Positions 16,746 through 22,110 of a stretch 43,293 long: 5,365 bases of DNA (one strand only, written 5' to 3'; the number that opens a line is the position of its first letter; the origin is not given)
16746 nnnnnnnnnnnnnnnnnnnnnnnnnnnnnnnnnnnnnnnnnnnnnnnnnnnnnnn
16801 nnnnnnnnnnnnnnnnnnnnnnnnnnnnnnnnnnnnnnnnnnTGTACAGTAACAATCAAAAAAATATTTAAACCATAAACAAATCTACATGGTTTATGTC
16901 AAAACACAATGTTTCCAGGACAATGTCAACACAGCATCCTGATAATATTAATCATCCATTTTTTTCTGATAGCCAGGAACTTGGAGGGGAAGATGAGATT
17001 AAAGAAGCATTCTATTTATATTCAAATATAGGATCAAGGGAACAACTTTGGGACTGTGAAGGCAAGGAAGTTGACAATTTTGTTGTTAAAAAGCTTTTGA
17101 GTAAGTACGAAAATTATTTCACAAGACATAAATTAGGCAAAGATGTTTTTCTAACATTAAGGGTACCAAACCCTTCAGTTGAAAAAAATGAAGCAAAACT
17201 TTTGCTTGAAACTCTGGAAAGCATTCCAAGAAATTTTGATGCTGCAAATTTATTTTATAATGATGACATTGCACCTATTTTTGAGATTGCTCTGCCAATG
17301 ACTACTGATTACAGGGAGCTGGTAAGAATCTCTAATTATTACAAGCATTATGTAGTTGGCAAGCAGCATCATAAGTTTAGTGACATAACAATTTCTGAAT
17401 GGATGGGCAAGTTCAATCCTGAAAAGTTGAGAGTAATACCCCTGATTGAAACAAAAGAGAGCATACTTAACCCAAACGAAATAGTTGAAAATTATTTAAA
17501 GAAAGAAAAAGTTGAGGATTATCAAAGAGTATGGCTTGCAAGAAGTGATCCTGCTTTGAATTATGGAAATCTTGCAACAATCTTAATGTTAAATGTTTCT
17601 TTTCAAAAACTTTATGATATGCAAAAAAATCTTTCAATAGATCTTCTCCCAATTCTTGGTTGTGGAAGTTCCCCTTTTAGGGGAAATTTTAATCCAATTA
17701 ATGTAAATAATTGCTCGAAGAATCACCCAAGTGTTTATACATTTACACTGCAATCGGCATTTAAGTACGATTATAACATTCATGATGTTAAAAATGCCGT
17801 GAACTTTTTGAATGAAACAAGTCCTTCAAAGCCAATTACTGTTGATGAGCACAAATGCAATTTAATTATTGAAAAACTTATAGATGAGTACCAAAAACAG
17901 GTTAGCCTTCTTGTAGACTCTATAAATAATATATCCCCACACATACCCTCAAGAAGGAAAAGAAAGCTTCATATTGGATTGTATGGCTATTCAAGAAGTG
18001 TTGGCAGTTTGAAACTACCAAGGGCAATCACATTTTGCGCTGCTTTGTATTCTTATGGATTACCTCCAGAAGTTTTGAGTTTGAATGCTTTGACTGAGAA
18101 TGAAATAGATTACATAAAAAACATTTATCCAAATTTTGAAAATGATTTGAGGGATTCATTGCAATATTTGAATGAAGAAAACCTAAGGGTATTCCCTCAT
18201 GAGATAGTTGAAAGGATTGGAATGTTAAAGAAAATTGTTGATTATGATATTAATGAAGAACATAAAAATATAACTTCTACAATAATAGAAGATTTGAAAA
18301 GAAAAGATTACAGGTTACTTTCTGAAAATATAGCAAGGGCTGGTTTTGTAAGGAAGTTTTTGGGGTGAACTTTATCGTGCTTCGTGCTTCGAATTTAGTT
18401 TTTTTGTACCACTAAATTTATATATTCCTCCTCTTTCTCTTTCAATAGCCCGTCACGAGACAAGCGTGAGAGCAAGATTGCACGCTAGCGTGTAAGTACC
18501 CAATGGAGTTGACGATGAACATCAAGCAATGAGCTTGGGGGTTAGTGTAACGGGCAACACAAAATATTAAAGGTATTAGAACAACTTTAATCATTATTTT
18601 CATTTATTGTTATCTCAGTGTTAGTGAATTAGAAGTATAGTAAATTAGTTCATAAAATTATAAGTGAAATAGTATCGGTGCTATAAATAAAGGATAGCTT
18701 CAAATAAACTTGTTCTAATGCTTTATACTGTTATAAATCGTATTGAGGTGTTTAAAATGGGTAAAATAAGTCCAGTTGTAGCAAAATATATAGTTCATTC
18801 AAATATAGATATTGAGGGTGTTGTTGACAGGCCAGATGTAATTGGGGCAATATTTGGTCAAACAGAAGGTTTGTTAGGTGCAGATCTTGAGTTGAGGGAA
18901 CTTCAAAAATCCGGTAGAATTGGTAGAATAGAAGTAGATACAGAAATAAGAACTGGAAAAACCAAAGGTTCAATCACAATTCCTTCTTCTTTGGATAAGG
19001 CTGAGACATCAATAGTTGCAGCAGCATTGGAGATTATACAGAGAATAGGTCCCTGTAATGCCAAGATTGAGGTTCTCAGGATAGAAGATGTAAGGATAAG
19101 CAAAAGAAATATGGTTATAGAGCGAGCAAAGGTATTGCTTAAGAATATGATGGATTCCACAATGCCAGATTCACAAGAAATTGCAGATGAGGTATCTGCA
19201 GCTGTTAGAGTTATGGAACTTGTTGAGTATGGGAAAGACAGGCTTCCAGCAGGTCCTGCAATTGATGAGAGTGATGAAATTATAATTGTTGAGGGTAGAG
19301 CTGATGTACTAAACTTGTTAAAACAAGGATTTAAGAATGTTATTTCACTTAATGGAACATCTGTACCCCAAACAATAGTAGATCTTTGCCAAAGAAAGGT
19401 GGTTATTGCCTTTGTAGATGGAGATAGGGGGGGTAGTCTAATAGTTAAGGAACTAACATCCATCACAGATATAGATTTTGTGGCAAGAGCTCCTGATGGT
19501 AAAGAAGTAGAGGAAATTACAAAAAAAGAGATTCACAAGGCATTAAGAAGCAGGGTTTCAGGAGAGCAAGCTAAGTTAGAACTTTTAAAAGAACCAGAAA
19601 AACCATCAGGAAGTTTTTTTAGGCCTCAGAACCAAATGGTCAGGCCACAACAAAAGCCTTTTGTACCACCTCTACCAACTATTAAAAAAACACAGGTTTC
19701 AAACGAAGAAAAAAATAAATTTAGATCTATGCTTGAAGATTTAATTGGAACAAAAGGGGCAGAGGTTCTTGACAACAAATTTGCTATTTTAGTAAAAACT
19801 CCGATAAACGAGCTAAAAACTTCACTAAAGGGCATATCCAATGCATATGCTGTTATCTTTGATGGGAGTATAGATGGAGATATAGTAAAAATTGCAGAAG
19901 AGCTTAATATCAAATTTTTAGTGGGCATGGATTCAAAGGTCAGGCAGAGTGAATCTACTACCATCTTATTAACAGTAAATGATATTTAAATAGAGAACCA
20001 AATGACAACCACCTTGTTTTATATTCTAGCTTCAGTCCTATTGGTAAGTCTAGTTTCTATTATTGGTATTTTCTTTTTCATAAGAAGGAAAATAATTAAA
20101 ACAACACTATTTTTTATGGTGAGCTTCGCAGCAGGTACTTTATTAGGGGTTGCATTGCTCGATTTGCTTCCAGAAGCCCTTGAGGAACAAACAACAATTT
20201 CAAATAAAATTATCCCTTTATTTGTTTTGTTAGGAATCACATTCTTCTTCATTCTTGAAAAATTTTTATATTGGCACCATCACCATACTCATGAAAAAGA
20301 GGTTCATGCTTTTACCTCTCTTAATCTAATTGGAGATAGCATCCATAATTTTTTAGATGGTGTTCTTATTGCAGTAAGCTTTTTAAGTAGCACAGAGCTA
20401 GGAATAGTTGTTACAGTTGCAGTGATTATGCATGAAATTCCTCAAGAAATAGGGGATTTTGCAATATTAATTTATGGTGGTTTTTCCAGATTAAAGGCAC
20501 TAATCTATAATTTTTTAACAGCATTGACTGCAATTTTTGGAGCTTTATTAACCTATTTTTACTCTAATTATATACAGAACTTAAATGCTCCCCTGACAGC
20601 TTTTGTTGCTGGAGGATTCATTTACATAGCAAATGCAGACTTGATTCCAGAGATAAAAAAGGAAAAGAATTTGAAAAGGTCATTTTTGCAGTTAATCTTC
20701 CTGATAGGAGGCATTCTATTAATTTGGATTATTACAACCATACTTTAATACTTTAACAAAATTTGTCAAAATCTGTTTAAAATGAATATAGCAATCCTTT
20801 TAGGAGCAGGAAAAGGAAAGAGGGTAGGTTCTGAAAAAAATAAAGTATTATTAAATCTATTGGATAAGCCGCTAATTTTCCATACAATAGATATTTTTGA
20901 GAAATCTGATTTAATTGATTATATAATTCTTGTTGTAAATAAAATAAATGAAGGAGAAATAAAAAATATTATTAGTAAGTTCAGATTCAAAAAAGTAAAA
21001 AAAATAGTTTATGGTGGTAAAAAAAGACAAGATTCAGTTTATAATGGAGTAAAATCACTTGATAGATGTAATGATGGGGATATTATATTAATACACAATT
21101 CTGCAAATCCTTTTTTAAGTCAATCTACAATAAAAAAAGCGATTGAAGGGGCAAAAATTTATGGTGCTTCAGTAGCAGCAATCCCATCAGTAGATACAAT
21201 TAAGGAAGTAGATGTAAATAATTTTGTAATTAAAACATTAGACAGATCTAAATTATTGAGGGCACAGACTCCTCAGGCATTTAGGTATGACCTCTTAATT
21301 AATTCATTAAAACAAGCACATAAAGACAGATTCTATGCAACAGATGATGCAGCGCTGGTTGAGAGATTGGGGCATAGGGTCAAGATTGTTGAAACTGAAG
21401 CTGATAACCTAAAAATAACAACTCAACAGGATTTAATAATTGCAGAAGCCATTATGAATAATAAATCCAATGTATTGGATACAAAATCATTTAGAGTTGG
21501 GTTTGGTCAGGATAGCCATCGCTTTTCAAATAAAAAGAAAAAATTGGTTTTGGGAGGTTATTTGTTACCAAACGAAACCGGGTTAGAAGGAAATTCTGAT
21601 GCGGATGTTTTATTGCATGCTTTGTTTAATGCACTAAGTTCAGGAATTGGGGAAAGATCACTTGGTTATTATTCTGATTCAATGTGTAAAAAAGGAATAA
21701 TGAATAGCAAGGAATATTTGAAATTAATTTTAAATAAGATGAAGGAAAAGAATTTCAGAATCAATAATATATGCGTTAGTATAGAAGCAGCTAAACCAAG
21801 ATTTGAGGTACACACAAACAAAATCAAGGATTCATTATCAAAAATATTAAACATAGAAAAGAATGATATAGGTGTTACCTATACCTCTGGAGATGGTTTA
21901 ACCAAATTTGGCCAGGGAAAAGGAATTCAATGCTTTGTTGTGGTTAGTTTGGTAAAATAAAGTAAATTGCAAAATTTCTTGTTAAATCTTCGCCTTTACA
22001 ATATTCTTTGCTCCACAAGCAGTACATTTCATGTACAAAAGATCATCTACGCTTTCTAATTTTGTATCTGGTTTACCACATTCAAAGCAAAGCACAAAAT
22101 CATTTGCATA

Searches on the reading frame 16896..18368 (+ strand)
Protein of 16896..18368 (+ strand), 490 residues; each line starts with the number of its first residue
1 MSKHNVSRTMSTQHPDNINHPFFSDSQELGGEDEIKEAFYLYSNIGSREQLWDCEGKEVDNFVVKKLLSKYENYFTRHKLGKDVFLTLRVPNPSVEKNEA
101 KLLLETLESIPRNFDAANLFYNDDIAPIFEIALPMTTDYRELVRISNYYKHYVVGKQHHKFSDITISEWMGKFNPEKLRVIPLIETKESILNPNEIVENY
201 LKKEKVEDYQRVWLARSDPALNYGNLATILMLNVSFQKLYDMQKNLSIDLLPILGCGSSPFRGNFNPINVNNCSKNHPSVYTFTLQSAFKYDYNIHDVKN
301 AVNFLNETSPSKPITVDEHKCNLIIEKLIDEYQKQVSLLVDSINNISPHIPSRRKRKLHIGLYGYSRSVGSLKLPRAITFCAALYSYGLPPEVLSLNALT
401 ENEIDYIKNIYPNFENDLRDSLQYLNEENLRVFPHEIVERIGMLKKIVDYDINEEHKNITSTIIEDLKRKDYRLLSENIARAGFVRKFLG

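Call 11: search_protein_families(library=pfam, proteins=[window:16896-18368:+], max_evalue=0.01)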
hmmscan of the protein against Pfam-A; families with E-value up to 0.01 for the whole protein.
window:16896-18368:+ (490 aa): 1 family
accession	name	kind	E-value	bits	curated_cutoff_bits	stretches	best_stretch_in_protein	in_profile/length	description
PF14010.12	PEPcase_2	-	9.5e-178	592.2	25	1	6-490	1-493/493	Phosphoenolpyruvate carboxylase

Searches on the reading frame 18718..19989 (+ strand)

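Call 11: search_protein_families(library=pfam, proteins=[window:18718-19989:+], max_evalue=0.01)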
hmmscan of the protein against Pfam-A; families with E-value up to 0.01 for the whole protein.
window:18718-19989:+ (423 aa): 3 families
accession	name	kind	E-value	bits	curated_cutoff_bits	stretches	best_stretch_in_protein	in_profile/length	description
PF13662.12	Toprim_4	-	1.9e-08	34.8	25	1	186-243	1-67/85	Toprim domain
PF01751.28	Toprim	-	1.3e-07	32.1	23.1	1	187-257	1-86/96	Toprim domain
PF13155.12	Toprim_2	-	2.8e-07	31.2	22.1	1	189-265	1-85/88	Toprim-like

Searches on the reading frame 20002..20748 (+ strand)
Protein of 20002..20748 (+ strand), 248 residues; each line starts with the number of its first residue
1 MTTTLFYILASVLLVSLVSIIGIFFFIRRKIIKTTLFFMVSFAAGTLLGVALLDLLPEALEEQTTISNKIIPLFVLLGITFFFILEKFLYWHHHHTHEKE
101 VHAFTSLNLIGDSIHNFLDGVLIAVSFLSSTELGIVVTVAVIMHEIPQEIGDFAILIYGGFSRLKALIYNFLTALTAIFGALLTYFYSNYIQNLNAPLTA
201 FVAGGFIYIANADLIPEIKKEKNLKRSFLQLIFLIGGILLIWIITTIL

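Call 11: search_protein_families(library=pfam, proteins=[window:20002-20748:+], max_evalue=0.01)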
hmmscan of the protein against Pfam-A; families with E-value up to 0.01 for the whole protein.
window:20002-20748:+ (248 aa): 2 families
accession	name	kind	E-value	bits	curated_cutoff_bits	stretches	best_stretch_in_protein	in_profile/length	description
PF02535.28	Zip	-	3.2e-48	165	35.1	2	93-244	166-322/323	ZIP Zinc transporter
PF06570.16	DUF1129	-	0.0091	16.1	29.1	1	171-247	88-166/207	Protein of unknown function (DUF1129)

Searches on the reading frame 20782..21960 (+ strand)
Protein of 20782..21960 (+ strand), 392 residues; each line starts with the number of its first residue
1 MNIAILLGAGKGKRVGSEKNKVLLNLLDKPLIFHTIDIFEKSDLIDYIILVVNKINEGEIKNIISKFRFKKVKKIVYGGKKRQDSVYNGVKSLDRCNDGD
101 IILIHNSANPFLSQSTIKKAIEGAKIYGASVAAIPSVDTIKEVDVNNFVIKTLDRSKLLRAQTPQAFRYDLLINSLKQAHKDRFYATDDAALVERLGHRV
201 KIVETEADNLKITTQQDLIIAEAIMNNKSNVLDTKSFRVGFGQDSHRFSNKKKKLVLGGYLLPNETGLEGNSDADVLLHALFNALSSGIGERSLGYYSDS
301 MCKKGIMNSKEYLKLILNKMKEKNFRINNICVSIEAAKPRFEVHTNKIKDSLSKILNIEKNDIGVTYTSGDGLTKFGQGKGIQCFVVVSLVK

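Call 11: search_protein_families(library=pfam, proteins=[window:20782-21960:+], max_evalue=0.01)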
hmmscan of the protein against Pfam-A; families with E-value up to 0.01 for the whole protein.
window:20782-21960:+ (392 aa): 5 families
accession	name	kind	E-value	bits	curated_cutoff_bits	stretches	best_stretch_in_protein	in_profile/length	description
PF01128.25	IspD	-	4.9e-62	210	27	1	3-226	2-220/221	2-C-methyl-D-erythritol 4-phosphate cytidylyltransferase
PF02542.21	YgbB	-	3e-39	135.3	26.7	1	237-390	1-154/155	YgbB family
PF02348.25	CTP_transf_3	-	8.8e-10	39.2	22.6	1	14-129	7-119/217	Cytidylyltransferase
PF12804.13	NTP_transf_3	-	3e-08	34.5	27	1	4-136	1-123/160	MobA-like NTP transferase domain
PF13684.11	FakA-like_C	-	0.0072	16.2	23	0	65-136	13-79/216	Fatty acid kinase subunit A-like, C-terminal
